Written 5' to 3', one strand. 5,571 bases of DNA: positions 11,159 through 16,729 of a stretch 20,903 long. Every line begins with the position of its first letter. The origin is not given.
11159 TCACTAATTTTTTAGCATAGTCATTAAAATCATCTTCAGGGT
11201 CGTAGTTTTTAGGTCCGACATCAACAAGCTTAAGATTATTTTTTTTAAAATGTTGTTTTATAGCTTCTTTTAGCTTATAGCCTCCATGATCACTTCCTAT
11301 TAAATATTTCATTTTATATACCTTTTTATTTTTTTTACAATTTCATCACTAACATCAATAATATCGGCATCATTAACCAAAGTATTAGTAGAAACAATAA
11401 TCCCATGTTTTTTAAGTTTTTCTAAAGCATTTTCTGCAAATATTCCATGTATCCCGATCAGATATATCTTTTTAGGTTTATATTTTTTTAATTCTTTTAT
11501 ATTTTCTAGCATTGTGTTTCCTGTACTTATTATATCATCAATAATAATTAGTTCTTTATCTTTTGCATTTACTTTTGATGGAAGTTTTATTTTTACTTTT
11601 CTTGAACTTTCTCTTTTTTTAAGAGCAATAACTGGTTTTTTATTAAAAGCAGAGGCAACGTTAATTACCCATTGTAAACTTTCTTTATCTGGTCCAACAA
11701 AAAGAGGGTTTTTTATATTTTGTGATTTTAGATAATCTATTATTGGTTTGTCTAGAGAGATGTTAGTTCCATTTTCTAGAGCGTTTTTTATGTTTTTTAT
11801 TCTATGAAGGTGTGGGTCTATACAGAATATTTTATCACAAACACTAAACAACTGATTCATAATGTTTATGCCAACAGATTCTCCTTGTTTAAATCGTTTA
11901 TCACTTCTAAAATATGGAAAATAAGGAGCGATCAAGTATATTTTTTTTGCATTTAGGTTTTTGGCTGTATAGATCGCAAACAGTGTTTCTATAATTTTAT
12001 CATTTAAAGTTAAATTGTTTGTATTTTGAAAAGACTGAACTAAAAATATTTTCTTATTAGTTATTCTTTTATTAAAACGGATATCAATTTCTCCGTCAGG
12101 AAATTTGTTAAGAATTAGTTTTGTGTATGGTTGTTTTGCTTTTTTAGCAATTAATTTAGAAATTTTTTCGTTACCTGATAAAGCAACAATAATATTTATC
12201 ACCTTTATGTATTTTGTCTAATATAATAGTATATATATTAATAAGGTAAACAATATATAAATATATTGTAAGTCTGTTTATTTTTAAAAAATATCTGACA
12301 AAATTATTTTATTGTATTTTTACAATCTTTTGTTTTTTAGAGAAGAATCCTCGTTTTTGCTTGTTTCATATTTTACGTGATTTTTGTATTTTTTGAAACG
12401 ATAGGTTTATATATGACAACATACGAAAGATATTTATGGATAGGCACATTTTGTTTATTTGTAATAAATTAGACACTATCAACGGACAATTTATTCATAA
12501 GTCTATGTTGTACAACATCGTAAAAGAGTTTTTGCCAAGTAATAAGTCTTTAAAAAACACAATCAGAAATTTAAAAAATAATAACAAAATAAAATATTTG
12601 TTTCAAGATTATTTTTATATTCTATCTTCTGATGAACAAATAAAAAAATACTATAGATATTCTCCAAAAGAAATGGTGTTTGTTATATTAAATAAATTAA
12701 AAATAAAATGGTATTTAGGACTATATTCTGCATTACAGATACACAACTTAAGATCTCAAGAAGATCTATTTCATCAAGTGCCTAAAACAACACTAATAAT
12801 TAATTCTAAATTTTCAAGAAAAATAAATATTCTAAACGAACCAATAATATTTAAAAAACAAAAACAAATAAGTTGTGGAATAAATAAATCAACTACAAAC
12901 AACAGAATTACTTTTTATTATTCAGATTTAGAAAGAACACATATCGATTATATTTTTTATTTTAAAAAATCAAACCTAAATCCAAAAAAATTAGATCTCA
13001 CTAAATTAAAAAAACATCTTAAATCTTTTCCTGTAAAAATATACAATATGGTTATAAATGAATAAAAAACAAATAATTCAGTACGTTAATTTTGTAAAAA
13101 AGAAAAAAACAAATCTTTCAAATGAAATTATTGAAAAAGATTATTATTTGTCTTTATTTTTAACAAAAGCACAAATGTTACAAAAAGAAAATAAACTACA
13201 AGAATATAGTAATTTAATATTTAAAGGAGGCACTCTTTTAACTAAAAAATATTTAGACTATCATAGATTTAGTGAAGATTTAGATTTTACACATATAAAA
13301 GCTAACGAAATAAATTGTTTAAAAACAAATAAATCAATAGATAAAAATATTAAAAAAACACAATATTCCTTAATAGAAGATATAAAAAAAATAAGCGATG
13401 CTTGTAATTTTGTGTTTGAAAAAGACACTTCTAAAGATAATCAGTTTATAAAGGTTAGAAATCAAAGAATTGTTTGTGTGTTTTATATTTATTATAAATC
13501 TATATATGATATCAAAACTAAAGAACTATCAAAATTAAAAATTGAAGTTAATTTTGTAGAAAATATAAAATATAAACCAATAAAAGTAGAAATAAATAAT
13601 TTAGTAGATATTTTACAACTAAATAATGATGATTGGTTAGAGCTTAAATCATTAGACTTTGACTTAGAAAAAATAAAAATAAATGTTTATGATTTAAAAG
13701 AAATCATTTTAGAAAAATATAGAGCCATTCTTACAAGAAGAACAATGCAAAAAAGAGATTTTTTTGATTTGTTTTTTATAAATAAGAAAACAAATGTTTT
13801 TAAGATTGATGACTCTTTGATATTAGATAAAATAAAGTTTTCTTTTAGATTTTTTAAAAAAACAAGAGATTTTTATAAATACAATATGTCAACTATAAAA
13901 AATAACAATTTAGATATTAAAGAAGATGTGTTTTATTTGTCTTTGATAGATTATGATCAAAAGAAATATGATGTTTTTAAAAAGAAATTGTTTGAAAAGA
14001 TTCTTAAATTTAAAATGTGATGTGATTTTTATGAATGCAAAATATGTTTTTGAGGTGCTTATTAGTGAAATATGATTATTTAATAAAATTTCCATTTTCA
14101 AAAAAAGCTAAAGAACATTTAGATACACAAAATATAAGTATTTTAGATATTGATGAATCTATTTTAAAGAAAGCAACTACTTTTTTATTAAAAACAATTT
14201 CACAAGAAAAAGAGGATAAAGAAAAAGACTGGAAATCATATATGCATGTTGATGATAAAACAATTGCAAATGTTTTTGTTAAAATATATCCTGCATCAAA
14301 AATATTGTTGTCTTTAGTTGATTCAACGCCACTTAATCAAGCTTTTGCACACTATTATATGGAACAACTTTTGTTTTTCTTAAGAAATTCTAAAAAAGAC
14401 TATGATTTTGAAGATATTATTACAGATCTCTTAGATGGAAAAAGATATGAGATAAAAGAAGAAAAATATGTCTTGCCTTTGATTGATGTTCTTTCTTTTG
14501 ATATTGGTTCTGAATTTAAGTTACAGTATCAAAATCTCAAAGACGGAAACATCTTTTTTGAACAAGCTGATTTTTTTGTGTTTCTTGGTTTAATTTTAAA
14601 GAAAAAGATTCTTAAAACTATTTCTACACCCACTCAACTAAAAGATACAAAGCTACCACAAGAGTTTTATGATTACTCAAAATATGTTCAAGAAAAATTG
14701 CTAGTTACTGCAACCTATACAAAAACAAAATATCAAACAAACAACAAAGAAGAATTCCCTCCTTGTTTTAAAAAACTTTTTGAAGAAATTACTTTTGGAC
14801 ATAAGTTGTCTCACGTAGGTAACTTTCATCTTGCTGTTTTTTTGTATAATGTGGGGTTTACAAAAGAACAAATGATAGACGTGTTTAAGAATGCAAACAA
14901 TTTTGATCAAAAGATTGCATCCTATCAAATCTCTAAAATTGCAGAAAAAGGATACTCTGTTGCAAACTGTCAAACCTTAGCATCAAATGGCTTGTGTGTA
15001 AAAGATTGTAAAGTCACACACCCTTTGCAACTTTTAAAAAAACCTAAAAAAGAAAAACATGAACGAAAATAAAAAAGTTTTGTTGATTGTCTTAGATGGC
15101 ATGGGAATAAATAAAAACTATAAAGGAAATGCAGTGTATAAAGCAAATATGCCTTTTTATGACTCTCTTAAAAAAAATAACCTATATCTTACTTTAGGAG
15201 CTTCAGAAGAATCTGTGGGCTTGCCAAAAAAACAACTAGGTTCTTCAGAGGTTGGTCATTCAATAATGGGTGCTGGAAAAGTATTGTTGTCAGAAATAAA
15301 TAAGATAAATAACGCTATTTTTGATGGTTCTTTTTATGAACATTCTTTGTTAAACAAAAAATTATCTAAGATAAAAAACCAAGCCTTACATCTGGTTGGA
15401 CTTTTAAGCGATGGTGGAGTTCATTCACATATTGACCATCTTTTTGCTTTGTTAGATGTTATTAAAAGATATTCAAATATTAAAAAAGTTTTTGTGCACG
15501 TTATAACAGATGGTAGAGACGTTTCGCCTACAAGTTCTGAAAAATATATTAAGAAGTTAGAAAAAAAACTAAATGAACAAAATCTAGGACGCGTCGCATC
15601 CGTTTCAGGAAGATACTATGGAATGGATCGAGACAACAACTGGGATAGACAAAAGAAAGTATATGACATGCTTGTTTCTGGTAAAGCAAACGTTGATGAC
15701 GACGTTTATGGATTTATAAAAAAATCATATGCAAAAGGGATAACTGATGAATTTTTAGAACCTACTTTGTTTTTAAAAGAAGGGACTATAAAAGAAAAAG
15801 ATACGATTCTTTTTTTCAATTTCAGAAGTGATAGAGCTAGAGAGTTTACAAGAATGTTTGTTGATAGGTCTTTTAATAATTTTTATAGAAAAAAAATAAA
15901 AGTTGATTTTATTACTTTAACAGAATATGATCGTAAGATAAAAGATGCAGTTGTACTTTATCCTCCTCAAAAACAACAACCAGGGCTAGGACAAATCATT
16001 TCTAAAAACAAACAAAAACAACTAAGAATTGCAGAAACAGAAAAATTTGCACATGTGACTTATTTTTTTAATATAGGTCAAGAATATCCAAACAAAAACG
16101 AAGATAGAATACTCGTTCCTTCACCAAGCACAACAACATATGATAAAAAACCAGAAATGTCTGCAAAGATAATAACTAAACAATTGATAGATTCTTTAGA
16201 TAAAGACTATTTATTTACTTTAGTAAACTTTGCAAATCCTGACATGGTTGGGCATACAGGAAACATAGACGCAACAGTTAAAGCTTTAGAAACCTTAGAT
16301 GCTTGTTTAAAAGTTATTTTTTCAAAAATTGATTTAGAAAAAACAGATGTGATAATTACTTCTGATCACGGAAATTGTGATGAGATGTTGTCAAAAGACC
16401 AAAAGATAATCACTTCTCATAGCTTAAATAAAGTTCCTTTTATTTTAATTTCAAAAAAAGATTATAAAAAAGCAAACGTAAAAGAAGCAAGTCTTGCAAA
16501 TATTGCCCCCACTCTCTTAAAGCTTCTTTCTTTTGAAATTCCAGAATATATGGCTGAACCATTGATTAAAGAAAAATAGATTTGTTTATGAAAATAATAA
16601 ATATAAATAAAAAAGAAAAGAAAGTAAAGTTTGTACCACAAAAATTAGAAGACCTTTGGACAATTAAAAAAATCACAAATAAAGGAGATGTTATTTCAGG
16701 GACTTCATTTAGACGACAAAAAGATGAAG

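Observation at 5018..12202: Gap-free eight-gene operon joining GH130 mannoside-phosphorylase modules to reverse-RuMP pentose synthesis and PRPP synthetase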

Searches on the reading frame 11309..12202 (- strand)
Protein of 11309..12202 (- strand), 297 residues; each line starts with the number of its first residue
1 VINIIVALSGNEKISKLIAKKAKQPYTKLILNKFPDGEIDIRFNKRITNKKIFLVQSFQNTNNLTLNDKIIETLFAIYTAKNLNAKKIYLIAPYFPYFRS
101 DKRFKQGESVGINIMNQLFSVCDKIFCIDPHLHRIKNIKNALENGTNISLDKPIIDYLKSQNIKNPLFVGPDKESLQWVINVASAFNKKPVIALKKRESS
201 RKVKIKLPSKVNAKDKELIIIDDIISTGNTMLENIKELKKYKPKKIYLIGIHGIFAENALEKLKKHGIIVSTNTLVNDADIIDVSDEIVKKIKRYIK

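Call 3: search_protein_families(library=pfam, proteins=[window:11309-12202:-], max_evalue=0.01)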
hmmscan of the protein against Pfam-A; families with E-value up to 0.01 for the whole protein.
window:11309-12202:- (297 aa): 6 families
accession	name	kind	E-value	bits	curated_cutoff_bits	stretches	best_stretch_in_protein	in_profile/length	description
PF13793.12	Pribosyltran_N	-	4e-23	82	25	1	4-120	2-114/117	N-terminal domain of ribose phosphate pyrophosphokinase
PF00156.33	Pribosyltran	-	6.6e-14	52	26.3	1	158-272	23-141/158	Phosphoribosyl transferase domain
PF14572.12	Pribosyl_synth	-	1.8e-06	28.4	27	1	214-283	82-153/184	Phosphoribosyl synthetase-associated domain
PF24390.1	PRTase-CE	-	4.2e-06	27.3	27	1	155-270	54-159/253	PRTase-CE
PF15609.12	PRTase_2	-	5.8e-06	26.4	28.8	1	210-258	114-163/188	Phosphoribosyl transferase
PF14681.12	UPRTase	-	1.7e-05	24.8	27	1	200-268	107-173/206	Uracil phosphoribosyltransferase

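Call 4: search_protein_families(library=ncbifam, proteins=[window:11309-12202:-], max_evalue=0.01)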
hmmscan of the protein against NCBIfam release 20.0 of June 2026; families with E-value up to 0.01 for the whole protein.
window:11309-12202:- (297 aa): 22 families
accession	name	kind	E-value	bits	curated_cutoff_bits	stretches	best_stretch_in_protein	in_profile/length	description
NF005537.0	PRK07199.1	subfamily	1.8e-68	230.9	322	1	3-295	3-293/301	ribose-phosphate diphosphokinase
NF002095.0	PRK00934.1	equivalog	4.2e-59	200.1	296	1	4-293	2-285/287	ribose-phosphate diphosphokinase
TIGR01251.1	ribP_PPkin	subfamily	3.7e-58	196.9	113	1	5-295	3-298/309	ribose-phosphate diphosphokinase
NF002320.0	PRK01259.1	subfamily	1.4e-34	119.9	297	1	5-280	9-281/316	ribose-phosphate diphosphokinase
NF001815.0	PRK00553.1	equivalog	2e-29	102.8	484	1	4-265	11-268/332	ribose-phosphate pyrophosphokinase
NF002758.0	PRK02812.1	equivalog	5.3e-29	101.4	518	1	6-274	25-291/330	ribose-phosphate pyrophosphokinase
NF002844.0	PRK03092.1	equivalog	1.1e-28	100.5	438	1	12-278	21-288/326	ribose-phosphate diphosphokinase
NF002618.0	PRK02269.1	equivalog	3e-26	92.8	460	1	5-276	8-275/321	ribose-phosphate diphosphokinase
NF002686.0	PRK02458.1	equivalog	3.4e-24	85.9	506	1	5-268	12-271/323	ribose-phosphate diphosphokinase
NF005299.0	PRK06827.1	subfamily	9.8e-23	80.5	327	1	27-266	56-315/383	phosphoribosylpyrophosphate synthetase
NF003428.0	PRK04923.1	equivalog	4.6e-15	55.6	536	1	9-274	13-278/319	ribose-phosphate diphosphokinase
TIGR01091.1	upp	equivalog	2.2e-08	34.1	208.35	1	190-266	96-171/207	uracil phosphoribosyltransferase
NF001097.0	PRK00129.1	equivalog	3.9e-08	33.3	114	1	193-266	101-173/209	uracil phosphoribosyltransferase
TIGR01203.1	HGPRTase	equivalog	8.7e-08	32.1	150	1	196-249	66-119/167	hypoxanthine phosphoribosyltransferase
NF002620.0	PRK02277.1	subfamily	4.3e-06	26.5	115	1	212-246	138-174/201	orotate phosphoribosyltransferase-like protein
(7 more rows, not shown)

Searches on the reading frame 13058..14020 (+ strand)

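Call 5: search_protein_families(library=pfam, proteins=[window:13058-14020:+], max_evalue=0.01)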
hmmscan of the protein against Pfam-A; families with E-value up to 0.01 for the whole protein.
window:13058-14020:+ (320 aa): 1 family
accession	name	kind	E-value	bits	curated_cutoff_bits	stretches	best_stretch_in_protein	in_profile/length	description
PF08843.17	AbiEii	-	7e-25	88.8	22.5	1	51-280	13-192/238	Nucleotidyl transferase AbiEii toxin, Type IV TA system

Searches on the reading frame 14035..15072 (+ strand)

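Call 5: search_protein_families(library=pfam, proteins=[window:14035-15072:+], max_evalue=0.01)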
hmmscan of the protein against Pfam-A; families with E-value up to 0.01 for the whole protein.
window:14035-15072:+ (345 aa): 1 family
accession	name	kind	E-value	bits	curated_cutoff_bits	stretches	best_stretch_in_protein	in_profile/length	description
PF04104.19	DNA_primase_lrg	-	6.2e-17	62.2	22.4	1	168-329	21-212/266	Eukaryotic and archaeal DNA primase, large subunit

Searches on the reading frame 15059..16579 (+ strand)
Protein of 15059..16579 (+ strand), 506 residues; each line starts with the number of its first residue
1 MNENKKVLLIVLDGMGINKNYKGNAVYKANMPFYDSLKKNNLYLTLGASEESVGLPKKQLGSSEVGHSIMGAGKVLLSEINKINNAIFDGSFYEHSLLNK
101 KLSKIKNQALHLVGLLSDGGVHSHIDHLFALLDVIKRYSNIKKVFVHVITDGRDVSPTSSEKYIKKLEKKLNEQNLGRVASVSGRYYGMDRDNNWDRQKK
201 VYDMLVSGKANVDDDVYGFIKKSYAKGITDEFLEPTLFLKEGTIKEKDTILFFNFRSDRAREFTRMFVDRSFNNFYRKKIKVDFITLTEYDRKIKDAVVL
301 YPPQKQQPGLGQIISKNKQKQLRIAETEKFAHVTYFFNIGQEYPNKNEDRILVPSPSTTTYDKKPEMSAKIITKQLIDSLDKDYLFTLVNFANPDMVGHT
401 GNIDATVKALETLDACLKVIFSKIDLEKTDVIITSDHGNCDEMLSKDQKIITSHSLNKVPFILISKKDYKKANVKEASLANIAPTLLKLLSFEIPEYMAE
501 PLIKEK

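Call 5: search_protein_families(library=pfam, proteins=[window:15059-16579:+], max_evalue=0.01)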
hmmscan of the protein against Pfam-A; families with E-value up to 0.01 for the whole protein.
window:15059-16579:+ (506 aa): 4 families
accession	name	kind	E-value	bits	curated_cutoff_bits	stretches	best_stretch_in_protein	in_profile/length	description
PF06415.18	iPGM_N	-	1.1e-75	254.3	27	1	83-291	1-216/217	BPG-independent PGAM N-terminus (iPGM_N)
PF01676.23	Metalloenzyme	-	1.6e-69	234.6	24.3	1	5-493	1-251/252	Metalloenzyme superfamily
PF00884.28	Sulfatase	-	2.7e-08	33.9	25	1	401-490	201-299/301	Sulfatase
PF01663.27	Phosphodiest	-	2.8e-07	30.9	23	1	334-442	106-224/342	Type I phosphodiesterase / nucleotide pyrophosphatase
